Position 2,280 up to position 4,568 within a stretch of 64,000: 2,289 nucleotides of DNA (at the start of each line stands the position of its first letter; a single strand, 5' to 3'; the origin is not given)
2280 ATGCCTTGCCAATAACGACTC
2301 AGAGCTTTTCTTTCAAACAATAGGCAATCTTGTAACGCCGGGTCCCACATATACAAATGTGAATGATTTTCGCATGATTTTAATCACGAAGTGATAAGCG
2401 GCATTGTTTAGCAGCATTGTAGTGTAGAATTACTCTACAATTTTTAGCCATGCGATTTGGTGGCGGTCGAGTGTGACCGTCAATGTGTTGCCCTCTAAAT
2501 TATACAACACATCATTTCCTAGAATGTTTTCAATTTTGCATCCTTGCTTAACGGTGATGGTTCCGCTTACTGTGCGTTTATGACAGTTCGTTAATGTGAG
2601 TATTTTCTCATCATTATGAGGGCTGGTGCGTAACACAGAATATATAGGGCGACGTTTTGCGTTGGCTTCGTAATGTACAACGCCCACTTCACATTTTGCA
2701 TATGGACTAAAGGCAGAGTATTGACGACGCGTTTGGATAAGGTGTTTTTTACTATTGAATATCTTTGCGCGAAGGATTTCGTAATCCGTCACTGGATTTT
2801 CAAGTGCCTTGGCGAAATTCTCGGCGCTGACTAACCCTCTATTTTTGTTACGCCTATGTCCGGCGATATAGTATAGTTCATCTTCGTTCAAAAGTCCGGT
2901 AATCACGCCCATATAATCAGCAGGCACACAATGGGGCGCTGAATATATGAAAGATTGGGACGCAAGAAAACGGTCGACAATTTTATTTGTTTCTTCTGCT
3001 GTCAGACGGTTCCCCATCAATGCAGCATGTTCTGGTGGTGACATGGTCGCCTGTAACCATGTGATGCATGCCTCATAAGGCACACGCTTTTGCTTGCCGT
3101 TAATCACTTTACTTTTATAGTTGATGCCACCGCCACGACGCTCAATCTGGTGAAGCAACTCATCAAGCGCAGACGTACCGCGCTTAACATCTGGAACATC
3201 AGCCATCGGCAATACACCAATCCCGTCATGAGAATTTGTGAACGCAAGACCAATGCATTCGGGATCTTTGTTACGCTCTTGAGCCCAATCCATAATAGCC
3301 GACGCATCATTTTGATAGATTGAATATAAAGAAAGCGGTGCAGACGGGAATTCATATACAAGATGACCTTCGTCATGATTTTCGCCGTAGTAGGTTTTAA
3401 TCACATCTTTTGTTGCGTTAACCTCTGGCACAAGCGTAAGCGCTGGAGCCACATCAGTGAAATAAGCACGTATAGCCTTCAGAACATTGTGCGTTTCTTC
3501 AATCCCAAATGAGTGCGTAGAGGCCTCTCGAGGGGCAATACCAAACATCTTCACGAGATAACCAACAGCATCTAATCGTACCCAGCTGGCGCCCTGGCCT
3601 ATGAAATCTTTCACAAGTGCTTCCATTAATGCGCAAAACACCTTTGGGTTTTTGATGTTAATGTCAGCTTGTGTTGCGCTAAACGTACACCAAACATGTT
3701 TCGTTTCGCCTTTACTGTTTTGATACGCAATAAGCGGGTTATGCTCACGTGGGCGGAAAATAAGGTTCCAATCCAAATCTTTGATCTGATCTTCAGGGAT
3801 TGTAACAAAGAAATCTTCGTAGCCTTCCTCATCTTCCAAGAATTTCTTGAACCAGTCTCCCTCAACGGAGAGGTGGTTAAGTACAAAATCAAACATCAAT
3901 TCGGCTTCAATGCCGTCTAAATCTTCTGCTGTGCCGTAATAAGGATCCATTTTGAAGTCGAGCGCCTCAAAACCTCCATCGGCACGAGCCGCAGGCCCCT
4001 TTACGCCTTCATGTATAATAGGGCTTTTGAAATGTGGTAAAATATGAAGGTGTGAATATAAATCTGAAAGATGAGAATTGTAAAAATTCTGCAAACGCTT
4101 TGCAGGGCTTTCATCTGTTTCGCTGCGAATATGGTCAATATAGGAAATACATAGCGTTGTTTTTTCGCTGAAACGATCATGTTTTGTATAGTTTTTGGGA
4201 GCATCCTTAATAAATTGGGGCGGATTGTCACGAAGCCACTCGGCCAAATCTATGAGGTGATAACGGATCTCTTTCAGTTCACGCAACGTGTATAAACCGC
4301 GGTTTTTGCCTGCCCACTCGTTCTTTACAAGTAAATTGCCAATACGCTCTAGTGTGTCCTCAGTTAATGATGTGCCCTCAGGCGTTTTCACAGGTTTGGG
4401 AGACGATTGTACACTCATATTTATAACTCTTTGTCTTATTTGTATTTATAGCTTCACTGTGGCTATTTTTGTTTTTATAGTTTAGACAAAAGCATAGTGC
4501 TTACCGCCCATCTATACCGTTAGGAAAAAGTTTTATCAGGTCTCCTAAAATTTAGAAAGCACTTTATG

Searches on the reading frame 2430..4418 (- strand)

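Call 84: search_protein_families(library=pfam, proteins=[window:2430-4418:-], max_evalue=0.00001)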
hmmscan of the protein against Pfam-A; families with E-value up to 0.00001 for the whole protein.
window:2430-4418:- (662 aa): 1 family
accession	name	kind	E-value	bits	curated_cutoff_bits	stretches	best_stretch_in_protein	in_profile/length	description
PF00128.31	Alpha-amylase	-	1.8e-17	64.2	22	1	147-366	48-275/446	Alpha amylase, catalytic domain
